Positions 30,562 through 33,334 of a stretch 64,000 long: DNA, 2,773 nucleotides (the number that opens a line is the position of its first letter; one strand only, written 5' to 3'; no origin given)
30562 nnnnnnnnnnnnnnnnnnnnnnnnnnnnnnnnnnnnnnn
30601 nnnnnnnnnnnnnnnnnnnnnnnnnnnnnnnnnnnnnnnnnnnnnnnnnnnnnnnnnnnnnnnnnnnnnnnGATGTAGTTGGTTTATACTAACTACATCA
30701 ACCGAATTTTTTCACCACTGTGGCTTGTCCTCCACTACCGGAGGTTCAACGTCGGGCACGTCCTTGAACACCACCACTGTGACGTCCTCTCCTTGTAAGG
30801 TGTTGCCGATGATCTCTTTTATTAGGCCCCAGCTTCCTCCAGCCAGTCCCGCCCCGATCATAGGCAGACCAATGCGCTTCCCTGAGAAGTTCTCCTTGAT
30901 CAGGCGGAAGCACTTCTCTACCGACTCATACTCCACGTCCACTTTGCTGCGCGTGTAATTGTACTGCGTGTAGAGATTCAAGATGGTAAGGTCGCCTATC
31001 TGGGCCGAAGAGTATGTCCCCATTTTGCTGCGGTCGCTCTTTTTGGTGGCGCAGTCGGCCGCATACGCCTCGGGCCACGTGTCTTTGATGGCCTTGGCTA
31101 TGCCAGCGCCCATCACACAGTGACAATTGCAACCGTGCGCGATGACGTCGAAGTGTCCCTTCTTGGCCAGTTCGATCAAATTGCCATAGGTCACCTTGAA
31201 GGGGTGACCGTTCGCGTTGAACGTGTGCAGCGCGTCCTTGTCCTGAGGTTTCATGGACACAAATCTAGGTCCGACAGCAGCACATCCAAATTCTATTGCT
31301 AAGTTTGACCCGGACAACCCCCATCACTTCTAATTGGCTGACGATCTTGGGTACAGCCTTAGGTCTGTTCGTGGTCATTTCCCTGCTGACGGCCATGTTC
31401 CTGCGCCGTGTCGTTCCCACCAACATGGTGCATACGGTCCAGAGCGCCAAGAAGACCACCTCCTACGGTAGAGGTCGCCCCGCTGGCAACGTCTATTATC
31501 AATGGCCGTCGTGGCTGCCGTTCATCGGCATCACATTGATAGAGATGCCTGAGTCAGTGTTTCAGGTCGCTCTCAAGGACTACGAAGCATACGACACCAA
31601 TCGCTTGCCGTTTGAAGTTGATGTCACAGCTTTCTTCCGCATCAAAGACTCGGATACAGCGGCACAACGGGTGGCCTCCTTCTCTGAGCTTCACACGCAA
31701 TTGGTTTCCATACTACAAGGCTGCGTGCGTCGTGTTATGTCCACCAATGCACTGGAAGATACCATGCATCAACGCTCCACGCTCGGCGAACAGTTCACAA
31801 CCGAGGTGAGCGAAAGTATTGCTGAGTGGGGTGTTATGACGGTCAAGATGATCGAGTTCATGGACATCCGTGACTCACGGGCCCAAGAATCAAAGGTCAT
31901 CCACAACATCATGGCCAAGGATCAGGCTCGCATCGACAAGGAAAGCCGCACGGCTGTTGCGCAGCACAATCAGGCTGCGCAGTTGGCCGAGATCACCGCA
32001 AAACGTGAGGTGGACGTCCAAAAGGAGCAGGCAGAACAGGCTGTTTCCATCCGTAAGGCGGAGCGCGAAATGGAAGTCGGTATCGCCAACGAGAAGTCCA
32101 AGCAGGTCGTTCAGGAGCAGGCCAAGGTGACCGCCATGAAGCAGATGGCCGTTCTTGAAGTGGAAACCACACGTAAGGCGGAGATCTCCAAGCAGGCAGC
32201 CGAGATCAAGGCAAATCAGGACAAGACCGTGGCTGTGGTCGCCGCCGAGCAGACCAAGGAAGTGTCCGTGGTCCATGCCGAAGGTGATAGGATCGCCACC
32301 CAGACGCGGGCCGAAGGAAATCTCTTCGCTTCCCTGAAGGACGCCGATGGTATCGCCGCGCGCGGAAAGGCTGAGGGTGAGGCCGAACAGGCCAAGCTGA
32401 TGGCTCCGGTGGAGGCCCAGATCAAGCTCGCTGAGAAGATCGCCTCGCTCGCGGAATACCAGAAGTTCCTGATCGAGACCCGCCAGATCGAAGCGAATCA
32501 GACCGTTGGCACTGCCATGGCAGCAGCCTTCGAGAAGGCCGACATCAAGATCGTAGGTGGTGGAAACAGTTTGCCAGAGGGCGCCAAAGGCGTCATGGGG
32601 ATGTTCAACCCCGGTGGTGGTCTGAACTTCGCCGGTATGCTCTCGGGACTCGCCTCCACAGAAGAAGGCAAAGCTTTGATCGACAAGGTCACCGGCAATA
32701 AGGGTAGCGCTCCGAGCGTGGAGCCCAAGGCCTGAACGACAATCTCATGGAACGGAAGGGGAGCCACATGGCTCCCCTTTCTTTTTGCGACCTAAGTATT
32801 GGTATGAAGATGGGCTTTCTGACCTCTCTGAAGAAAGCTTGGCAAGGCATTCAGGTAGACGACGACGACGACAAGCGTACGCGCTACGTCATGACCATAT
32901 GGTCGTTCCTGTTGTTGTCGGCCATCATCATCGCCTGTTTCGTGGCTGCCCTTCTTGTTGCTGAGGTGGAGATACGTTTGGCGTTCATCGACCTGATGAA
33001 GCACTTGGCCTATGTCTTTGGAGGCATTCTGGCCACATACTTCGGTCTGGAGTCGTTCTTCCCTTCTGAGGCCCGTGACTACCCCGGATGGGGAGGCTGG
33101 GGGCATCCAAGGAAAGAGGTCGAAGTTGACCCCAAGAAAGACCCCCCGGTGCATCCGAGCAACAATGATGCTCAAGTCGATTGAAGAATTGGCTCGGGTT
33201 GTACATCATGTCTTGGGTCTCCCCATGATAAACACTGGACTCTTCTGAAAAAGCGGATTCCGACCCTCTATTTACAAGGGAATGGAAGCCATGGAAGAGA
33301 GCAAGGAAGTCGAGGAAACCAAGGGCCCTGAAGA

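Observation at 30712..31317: Macro-domain protein: either the last step of the Tpt1 pathway or anti-ADP-ribosylation counter-defence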

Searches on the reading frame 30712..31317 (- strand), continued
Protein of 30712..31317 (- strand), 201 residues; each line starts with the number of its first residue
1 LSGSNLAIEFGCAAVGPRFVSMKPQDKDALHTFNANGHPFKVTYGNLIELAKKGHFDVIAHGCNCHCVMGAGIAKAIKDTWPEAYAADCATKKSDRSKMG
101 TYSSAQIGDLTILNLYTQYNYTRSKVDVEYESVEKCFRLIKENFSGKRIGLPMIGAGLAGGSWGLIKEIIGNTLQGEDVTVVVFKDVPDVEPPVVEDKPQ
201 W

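Call 56: get_annotated_region(hit=H27, flank=5000)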
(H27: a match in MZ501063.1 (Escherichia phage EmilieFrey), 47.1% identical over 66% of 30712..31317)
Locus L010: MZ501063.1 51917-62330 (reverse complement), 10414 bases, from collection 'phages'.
description: Escherichia phage EmilieFrey, complete genome.
organism: Escherichia phage EmilieFrey (NCBI taxid 2852033)
taxonomy: Viruses; Duplodnaviria; Heunggongvirae; Uroviricota; Caudoviricetes; Stephanstirmvirinae; Justusliebigvirus
host: Escherichia coli K-12; source: Birs river; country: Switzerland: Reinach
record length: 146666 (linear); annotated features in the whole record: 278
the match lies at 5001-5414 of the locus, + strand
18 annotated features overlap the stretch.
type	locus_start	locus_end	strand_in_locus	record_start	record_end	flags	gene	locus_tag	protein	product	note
CDS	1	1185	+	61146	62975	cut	-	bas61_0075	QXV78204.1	class III anaerobic NTP reductase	-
CDS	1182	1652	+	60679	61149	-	-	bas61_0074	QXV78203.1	class III anaerobic NTP reductase activator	-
CDS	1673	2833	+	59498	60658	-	-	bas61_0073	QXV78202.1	hypothetical protein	-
CDS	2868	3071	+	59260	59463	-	-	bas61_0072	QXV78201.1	hypothetical protein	-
CDS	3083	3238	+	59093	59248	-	-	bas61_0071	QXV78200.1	hypothetical protein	-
CDS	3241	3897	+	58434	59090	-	-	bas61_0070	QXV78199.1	putative HAD-like superfamily protein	-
CDS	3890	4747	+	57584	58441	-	-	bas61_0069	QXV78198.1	putative phosphoribosyltransferase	-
CDS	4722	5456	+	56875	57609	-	-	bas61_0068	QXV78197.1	putative macrodomain protein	-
CDS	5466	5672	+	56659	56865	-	-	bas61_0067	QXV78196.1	hypothetical protein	-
CDS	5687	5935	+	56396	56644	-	-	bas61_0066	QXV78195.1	hypothetical protein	-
CDS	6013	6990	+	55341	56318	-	-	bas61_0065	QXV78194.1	hypothetical protein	-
CDS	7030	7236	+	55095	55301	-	-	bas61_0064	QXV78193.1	hypothetical protein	-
CDS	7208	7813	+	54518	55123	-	-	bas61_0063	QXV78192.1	hypothetical protein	-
CDS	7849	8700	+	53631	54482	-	-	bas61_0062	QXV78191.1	hypothetical protein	-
CDS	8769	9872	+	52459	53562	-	-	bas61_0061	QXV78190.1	hypothetical protein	-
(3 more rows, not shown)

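Call 63: search_protein_families(library=pfam, proteins=[L010:3890-4747:+, L010:3241-3897:+, L010:4722-5456:+, L010:1673-2833:+, L010:6013-6990:+], max_evalue=0.01)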
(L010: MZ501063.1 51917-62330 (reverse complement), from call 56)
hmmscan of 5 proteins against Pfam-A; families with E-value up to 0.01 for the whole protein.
L010:3890-4747:+ (285 aa): 1 family
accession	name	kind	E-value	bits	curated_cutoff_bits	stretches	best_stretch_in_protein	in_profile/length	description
PF15610.12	PRTase_3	-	1.5e-41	143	28.7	1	16-265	14-264/264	PRTase ComF-like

L010:3241-3897:+ (218 aa): 1 family
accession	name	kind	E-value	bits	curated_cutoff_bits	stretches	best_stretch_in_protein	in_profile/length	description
PF00702.32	Hydrolase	-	1.1e-05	26.4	26.4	1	3-187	1-183/191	haloacid dehalogenase-like hydrolase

L010:4722-5456:+ (244 aa): 1 family
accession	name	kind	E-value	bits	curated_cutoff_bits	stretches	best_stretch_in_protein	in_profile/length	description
PF01661.27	Macro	-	1.9e-07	31.5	22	1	112-223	2-114/118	Macro domain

L010:1673-2833:+ (386 aa): 4 families
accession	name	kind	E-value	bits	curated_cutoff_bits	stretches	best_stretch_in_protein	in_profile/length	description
PF00004.35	AAA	-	1.2e-06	29.4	21.2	1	76-164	1-107/131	ATPase family associated with various cellular activities (AAA)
PF14532.12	Sigma54_activ_2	-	0.00089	20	25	1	60-162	8-104/138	Sigma-54 interaction domain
PF20720.3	nSTAND3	-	0.0012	19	27.2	1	72-144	16-85/155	Novel STAND NTPase 3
PF02223.23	Thymidylate_kin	-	0.0078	16.4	27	0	78-103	1-26/185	Thymidylate kinase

L010:6013-6990:+ (325 aa): 1 family
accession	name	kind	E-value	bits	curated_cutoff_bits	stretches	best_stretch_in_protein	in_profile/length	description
PF03741.22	TerC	-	1.2e-38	133.1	27.8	1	71-276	2-177/178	Integral membrane protein TerC family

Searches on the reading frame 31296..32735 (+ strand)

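Call 18: search_protein_families(library=pfam, proteins=[window:31296-32735:+], max_evalue=0.01)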
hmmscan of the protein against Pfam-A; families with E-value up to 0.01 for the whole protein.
window:31296-32735:+ (479 aa): 1 family
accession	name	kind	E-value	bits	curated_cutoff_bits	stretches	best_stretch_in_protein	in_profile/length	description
PF01145.31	Band_7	-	4.5e-10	40.3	23.6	1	83-223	37-173/176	SPFH domain / Band 7 family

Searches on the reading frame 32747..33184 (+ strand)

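Call 18: search_protein_families(library=pfam, proteins=[window:32747-33184:+], max_evalue=0.01)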
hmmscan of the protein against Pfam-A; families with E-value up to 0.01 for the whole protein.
window:32747-33184:+ (145 aa): 1 family
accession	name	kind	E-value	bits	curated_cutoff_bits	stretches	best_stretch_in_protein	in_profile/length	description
PF08570.15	DUF1761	-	0.00033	21.4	31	1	27-109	21-100/123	Protein of unknown function (DUF1761)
